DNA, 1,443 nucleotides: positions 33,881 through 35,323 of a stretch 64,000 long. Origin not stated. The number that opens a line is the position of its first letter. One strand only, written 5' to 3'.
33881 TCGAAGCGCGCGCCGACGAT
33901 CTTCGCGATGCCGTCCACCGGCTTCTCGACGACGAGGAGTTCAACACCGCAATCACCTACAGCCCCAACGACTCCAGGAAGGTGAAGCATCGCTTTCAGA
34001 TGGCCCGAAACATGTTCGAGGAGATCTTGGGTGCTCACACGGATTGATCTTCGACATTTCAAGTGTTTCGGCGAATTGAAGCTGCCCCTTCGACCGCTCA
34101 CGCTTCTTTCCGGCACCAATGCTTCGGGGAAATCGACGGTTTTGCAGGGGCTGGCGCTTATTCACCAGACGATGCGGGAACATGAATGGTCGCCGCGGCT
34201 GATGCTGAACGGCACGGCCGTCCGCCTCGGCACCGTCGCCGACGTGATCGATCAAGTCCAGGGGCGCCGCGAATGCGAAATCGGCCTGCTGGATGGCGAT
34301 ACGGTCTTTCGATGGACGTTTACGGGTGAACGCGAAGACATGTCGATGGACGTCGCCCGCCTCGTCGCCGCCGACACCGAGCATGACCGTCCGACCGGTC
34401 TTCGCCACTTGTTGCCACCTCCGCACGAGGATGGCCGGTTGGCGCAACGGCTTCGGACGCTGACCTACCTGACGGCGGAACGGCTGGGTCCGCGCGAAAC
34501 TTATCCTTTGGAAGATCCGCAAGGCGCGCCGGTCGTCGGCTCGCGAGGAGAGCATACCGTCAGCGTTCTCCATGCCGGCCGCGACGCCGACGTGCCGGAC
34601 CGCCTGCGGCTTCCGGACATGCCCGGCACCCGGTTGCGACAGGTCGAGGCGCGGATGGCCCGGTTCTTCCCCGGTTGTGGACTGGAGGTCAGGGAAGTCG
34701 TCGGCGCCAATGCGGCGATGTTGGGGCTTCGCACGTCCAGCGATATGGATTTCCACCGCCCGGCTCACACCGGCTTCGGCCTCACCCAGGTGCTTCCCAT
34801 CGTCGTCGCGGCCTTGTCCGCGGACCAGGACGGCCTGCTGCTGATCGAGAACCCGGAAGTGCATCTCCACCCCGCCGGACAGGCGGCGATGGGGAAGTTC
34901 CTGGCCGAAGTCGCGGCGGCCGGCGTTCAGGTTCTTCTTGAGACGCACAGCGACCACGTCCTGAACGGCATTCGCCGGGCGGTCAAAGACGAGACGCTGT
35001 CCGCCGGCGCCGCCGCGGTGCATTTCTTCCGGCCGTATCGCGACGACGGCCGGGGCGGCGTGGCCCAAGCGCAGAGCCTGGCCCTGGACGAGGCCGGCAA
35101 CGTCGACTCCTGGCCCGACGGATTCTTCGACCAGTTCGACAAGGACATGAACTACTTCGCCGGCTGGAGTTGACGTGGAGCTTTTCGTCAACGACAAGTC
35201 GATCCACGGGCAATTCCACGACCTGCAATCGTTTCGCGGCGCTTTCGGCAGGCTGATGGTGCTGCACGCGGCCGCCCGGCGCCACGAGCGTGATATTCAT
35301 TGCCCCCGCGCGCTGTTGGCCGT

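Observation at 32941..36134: Translationally coupled cassette of a DUF262 protein, an ABC-type AAA ATPase with a DUF3696-like tail, and a 319-aa unknown protein: a candidate modification-dependent or abortive defense system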

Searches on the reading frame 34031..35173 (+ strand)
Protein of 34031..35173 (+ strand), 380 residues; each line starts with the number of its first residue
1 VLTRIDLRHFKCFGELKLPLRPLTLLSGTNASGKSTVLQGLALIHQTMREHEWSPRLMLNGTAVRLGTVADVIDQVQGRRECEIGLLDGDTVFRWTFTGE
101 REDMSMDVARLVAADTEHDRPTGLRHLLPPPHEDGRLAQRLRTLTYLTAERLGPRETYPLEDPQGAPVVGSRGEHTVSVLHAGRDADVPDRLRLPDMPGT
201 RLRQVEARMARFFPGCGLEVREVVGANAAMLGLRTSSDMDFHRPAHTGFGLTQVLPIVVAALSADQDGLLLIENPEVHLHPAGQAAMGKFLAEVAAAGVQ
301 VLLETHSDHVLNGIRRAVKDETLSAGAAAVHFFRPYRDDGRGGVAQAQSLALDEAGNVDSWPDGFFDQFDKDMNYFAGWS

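Call 7: search_protein_families(library=pfam, proteins=[window:34031-35173:+], max_evalue=0.1)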
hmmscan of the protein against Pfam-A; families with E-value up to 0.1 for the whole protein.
window:34031-35173:+ (380 aa): 8 families
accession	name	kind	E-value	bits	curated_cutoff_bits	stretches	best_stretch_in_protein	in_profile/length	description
PF13175.12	AAA_15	-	5.1e-21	76.1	32.1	2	247-310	301-373/374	AAA ATPase domain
PF13304.12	AAA_21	-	5.9e-18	66.4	27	2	245-312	236-304/304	AAA domain, putative AbiEii toxin, Type IV TA system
PF12476.13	DUF3696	-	3.1e-11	43.8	22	1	327-373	5-49/52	Protein of unknown function (DUF3696)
PF11398.14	DUF2813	-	1.4e-05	25.1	21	1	2-46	3-47/372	Protein of unknown function (DUF2813)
PF13476.12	AAA_23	-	2.8e-05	25.3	27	1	4-43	1-41/201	AAA domain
PF02463.25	SMC_N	-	0.00077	19.4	40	1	1-43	1-48/220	RecF/RecN/SMC N terminal domain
PF13555.12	AAA_29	-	0.0019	18.3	27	1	2-41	1-42/61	P-loop containing region of AAA domain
PF13514.12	AAA_27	-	0.074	13.1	22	0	2-42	3-47/206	AAA domain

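Call 8: search_protein_families(library=padloc, proteins=[window:34031-35173:+], max_evalue=0.1)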
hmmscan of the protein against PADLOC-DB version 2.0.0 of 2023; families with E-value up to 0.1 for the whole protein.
window:34031-35173:+ (380 aa): 133 families (the best 25 are shown)
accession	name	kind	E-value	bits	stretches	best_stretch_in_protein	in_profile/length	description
PDLC03878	NsnB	-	2.6e-100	334.5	1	1-377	1-343/345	-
PDLC04707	PDC-M55A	-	9.4e-37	125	2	135-368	179-401/421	-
PDLC04148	HEC-03B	-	1e-32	111.8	2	143-367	215-435/458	-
PDLC02979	AriA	-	2.3e-23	81.6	2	247-310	300-372/373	-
PDLC04178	HEC-01A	-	4.6e-18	63.4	2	2-49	9-56/399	-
PDLC02980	AriA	-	1.3e-17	62.8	2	248-312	239-304/304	-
PDLC04393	PDC-M07A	-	1.1e-16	58.9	2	1-52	1-52/435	-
PDLC04391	PDC-M07A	-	2.2e-16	57.9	2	1-57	1-57/412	-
PDLC04392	PDC-M07A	-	4.5e-16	56.9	2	1-46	1-46/432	-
PDLC02358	Old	-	1.8e-14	51.4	2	265-310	283-328/578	Old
PDLC04389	PDC-M07A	-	1.9e-14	51.5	2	2-51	6-55/443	-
PDLC00096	GajA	-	7.9e-14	49.3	2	258-310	277-336/630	AAA ATPase domain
PDLC04176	HEC-01A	-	9.2e-14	49.6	2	252-312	261-322/371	-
PDLC04179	HEC-01A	-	2e-13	48.3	2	253-315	346-409/459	-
PDLC00311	PtuA1|PtuA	-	3.2e-13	47.5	2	2-43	3-45/455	AAA ATPase domain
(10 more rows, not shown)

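Call 9: search_protein_families(library=ncbifam, proteins=[window:34031-35173:+], max_evalue=0.1)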
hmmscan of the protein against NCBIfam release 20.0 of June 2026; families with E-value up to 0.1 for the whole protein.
window:34031-35173:+ (380 aa): 20 families
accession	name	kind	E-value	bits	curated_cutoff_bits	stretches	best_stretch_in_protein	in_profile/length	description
NF047739.1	antiphage_MADS3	equivalog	2e-14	53.6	420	2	1-71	1-73/427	methylation-associated defense system AAA family ATPase MAD3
NF041760.1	PtuA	equivalog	1.8e-08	33.8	500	2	2-42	52-93/524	retron Ec78 anti-phage system effector ATPase PtuA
NF040873.1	AztA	equivalog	2.3e-05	24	220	1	19-47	16-44/191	zinc ABC transporter ATP-binding protein AztA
TIGR00611.2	recf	equivalog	2.8e-05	23.5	172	1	2-44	1-44/339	DNA replication/repair protein RecF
TIGR01166.1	cbiO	subfamily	0.00014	21.4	211.8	1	255-307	134-186/190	cobalt ABC transporter, ATP-binding protein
NF002572.0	PRK02224.1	equivalog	0.0008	17.8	1087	1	2-39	3-41/888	DNA double-strand break repair ATPase Rad50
NF041035.1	Rad50_Halo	equivalog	0.0012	17.3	1000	1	2-39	3-41/883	DNA double-strand break repair ATPase Rad50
NF002981.0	PRK03695.1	equivalog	0.0017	17.8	281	0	266-312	155-198/253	vitamin B12 ABC transporter ATP-binding protein BtuD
TIGR03740.1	galliderm_ABC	subfamily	0.0058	16.3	309.75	0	247-314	125-187/223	lantibiotic protection ABC transporter ATP-binding subunit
NF038234.1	retron_eff_Eco8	equivalog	0.0064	15.1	250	0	269-320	275-334/679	retron Eco8 family effector endonuclease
NF010159.0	PRK13638.1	equivalog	0.0074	15.7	489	0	264-318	152-206/271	energy-coupling factor ABC transporter ATP-binding protein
TIGR01189.1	ccmA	equivalog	0.012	15.3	131.6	0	257-312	136-191/198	heme ABC exporter ATP-binding protein CcmA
TIGR03873.1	F420-0_ABC_ATP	hypoth_equivalog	0.013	14.7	372.4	0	259-306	148-195/256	putative F420-0 ABC transporter ATP-binding protein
TIGR04435.1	restrict_AAA_1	hypoth_equivalog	0.017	13.8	300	0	25-45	41-61/568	restriction system-associated AAA family ATPase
TIGR02857.1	CydD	equivalog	0.019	13.9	435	0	261-316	471-525/529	thiol reductant ABC exporter subunit CydD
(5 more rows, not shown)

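Call 51: search_solved_structures(query=window:34031-35170:+, max_evalue=0.001)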
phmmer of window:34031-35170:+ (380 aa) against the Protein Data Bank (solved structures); distinct sequences matched with E-value up to 0.001: 7.
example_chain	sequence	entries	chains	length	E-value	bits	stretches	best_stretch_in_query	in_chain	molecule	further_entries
6p74_A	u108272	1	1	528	1.1e-09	41.3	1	1-44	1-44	Putative ATP-dependent endonuclease of the OLD family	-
9n69_A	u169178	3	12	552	0.00012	24.7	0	2-88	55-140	AAA family ATPase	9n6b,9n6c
8ee4_A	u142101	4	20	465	0.00052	22.6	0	264-317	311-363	PtuA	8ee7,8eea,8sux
9kjx_B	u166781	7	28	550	0.00057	22.5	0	266-364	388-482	AAA family ATPase | Retron I-A effector PtuA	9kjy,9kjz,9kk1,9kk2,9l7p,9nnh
9nnb_C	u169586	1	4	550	0.00057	22.5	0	266-364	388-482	Retron I-A effector PtuA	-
9nnk_C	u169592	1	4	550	0.00057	22.5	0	266-364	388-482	Retreon I-A effector PtuA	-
9u9y_A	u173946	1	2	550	0.00077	22.1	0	266-364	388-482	AAA family ATPase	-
